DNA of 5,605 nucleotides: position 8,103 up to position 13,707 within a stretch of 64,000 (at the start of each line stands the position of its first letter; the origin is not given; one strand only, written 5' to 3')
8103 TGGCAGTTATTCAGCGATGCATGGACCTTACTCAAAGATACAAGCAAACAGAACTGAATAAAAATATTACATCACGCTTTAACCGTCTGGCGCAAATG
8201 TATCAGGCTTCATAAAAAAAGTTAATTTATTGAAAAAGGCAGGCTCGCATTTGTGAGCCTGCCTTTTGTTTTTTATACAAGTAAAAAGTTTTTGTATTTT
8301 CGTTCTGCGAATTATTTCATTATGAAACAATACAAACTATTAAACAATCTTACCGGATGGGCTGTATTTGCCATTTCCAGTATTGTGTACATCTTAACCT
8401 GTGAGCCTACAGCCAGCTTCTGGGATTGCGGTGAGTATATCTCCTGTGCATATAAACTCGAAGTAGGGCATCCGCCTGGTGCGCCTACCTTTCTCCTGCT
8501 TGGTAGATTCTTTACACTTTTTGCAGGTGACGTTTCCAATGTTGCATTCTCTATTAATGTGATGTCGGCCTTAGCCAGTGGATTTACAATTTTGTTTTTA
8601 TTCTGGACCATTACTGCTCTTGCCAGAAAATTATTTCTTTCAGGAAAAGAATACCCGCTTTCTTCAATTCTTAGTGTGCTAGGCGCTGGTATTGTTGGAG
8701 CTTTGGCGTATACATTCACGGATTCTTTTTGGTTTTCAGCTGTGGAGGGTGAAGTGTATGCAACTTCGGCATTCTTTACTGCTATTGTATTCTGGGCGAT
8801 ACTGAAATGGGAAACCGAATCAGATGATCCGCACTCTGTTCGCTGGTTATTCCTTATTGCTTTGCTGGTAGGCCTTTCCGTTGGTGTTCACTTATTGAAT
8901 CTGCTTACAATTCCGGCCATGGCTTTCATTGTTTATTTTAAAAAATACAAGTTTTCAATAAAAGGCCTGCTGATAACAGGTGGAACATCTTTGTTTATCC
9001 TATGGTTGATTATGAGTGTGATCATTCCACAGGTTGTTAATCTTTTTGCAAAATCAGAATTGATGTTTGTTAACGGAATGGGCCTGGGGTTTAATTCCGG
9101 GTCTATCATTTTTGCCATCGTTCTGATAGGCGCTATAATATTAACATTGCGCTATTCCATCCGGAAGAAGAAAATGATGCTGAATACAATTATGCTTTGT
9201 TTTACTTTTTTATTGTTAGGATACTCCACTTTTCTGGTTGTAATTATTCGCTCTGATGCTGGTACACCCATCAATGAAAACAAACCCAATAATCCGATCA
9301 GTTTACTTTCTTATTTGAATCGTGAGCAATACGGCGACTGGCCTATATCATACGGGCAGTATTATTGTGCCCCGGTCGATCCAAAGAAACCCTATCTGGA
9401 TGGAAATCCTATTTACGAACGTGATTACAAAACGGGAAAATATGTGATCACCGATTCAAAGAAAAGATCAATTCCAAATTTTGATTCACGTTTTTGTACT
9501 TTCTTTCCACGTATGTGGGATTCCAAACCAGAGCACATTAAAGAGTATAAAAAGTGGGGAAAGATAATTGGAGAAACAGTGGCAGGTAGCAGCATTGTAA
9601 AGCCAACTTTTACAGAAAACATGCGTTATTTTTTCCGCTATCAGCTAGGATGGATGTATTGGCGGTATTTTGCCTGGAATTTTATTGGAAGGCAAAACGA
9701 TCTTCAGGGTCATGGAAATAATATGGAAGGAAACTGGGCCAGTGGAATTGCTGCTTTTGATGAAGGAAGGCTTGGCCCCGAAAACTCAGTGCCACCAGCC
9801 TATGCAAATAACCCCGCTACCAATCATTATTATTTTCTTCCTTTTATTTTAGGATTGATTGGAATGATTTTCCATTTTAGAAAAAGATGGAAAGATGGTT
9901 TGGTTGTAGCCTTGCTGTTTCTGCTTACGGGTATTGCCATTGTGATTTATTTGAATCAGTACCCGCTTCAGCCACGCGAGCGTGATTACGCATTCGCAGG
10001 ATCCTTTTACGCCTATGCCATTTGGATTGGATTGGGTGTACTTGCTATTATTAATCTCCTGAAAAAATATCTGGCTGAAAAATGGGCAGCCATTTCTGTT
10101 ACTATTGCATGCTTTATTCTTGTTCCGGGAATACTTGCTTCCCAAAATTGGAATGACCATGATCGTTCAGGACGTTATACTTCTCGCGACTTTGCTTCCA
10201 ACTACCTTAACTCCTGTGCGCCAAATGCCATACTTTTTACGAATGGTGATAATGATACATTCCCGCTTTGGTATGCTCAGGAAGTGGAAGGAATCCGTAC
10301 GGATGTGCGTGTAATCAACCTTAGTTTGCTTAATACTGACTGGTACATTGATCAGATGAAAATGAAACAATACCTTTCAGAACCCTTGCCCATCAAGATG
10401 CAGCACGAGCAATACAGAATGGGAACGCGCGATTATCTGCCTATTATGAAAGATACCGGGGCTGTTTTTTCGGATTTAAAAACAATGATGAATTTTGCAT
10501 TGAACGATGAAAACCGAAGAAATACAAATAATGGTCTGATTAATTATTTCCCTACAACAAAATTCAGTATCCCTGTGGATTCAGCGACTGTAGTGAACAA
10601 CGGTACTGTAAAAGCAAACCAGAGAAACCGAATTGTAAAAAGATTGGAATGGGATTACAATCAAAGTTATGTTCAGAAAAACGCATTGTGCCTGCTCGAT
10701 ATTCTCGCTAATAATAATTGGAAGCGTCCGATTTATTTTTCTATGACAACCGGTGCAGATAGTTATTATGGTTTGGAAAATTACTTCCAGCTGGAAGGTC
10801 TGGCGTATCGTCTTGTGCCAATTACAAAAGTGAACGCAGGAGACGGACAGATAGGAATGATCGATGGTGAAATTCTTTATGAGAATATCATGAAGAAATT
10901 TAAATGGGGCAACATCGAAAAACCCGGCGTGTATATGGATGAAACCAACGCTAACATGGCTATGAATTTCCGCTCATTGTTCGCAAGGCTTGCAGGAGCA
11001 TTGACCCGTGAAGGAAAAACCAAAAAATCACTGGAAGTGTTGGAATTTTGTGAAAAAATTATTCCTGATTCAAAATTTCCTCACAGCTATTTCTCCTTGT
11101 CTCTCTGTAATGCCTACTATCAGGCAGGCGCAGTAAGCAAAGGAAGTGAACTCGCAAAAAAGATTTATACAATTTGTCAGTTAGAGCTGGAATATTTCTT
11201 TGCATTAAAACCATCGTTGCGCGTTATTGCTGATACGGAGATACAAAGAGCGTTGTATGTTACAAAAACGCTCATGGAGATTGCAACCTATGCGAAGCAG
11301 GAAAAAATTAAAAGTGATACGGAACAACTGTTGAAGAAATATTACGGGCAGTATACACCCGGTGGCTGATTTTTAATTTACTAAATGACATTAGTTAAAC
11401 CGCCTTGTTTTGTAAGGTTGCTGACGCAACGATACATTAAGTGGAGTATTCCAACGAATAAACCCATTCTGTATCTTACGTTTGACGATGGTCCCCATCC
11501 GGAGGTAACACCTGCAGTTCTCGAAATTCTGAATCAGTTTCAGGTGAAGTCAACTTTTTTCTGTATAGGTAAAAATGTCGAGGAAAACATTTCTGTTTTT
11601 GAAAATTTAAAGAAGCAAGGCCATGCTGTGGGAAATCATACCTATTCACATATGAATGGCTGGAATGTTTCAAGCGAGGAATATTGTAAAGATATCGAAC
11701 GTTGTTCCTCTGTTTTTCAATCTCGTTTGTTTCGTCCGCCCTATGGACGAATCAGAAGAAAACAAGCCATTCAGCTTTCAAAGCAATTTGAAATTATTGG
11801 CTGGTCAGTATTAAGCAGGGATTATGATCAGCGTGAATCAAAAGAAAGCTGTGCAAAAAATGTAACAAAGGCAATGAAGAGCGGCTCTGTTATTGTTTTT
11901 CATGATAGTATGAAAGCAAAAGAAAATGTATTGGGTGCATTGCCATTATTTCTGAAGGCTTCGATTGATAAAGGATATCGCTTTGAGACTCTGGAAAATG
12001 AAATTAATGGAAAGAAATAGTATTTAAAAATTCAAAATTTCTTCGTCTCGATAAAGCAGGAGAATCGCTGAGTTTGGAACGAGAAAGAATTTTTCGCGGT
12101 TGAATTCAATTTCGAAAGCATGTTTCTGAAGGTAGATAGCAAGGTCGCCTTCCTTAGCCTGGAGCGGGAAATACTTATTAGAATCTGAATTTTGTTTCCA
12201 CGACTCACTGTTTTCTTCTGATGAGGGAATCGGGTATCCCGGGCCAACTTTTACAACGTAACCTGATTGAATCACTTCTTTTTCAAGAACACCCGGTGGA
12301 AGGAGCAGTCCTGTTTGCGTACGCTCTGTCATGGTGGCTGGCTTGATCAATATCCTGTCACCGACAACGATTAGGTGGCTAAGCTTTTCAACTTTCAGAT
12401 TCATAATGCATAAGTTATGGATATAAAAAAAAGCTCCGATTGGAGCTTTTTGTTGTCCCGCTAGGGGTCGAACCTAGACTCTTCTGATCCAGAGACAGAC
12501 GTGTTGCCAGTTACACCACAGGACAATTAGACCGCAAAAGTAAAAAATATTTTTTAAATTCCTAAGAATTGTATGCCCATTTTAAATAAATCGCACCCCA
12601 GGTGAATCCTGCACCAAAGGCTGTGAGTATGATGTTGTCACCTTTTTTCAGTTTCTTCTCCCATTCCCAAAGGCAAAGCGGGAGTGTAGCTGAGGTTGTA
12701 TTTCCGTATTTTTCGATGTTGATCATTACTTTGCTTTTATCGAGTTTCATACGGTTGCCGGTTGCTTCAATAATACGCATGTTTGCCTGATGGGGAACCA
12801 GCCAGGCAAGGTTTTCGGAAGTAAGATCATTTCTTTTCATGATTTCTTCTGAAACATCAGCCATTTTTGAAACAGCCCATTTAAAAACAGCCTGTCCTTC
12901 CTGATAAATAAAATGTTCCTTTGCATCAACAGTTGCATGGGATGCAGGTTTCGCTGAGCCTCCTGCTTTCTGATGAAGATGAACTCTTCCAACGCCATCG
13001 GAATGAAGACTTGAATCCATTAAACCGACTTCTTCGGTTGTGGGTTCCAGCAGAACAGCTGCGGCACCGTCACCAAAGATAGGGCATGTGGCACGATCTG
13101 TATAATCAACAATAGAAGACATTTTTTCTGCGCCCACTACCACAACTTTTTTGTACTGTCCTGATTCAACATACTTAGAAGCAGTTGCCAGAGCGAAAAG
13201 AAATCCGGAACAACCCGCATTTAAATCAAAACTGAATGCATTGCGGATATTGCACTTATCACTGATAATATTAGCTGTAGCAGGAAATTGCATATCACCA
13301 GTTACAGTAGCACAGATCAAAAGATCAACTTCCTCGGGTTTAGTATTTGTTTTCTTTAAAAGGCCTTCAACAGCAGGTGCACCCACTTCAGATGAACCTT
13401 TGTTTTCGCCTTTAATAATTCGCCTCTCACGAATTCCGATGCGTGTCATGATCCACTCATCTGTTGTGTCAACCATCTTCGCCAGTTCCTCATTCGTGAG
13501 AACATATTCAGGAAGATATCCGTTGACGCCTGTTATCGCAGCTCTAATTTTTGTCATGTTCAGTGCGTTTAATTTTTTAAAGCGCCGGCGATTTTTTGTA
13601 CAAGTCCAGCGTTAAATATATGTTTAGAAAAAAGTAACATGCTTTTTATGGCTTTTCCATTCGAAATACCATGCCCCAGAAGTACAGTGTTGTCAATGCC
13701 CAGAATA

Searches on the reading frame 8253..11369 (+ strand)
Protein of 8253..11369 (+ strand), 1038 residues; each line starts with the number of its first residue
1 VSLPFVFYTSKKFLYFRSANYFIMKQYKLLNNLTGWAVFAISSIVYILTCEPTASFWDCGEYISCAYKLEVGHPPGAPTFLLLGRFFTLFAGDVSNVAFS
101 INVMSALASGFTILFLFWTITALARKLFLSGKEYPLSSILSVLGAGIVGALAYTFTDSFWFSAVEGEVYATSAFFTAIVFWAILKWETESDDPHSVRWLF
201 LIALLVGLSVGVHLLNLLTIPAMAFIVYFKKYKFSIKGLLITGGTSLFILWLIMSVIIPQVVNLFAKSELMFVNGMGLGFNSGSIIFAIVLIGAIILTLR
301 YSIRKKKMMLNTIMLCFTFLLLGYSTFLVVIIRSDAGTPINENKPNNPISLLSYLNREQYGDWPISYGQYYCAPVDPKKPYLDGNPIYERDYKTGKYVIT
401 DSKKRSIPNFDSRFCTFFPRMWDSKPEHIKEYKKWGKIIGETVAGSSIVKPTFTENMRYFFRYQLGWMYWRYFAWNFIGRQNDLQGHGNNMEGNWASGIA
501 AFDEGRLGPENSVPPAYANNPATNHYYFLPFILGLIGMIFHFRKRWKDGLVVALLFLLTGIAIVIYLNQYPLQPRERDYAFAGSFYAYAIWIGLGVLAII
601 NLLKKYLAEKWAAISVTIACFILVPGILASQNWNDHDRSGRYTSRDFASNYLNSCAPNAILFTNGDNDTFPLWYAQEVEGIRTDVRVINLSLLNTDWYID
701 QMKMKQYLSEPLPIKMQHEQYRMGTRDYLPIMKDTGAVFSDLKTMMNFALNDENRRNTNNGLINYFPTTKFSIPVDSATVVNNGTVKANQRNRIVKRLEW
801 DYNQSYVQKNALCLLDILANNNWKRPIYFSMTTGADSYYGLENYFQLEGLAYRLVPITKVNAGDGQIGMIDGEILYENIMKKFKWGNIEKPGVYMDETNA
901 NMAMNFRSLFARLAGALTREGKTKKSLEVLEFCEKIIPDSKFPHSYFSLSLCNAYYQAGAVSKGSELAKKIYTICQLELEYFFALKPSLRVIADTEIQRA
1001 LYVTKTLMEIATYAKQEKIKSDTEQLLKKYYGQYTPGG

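Call 79: search_protein_families(library=pfam, proteins=[window:8253-11369:+], max_evalue=0.00001)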
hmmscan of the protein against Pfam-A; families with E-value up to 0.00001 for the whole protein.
window:8253-11369:+ (1038 aa): 1 family
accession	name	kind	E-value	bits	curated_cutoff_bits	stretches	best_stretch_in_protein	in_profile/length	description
PF11028.14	TMEM260-like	-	3.9e-74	248.7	24.2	1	58-233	1-176/179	Protein O-mannosyl-transferase TMEM260-like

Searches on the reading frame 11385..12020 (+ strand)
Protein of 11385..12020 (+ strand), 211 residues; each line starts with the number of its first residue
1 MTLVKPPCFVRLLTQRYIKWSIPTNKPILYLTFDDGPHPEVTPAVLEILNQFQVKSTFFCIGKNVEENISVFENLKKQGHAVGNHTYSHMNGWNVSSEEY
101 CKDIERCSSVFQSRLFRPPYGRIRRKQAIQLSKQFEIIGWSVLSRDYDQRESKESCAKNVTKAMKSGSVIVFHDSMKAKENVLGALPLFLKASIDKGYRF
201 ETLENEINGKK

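Call 79: search_protein_families(library=pfam, proteins=[window:11385-12020:+], max_evalue=0.00001)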
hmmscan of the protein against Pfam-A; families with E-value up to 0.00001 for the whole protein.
window:11385-12020:+ (211 aa): 1 family
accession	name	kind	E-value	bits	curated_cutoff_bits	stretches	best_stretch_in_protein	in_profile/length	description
PF01522.26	Polysacc_deac_1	-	3.4e-30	105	23.1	1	23-134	3-118/124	Polysaccharide deacetylase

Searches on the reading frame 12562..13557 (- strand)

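Call 79: search_protein_families(library=pfam, proteins=[window:12562-13557:-], max_evalue=0.00001)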
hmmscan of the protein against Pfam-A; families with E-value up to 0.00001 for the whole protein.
window:12562-13557:- (331 aa): 4 families
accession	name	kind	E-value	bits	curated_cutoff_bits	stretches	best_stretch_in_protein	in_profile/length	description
PF08545.16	ACP_syn_III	-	1.9e-32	111.4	24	1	110-188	1-80/80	3-Oxoacyl-[acyl-carrier-protein (ACP)] synthase III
PF08541.16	ACP_syn_III_C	-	2.5e-30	104.9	26.6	1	241-327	2-90/90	3-Oxoacyl-[acyl-carrier-protein (ACP)] synthase III C terminal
PF00108.29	Thiolase_N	-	5e-11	42.9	26.4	1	52-154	20-123/260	Thiolase, N-terminal domain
PF08392.18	FAE1_CUT1_RppA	-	2e-07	31.1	27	1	46-172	74-205/290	FAE1/Type III polyketide synthase-like protein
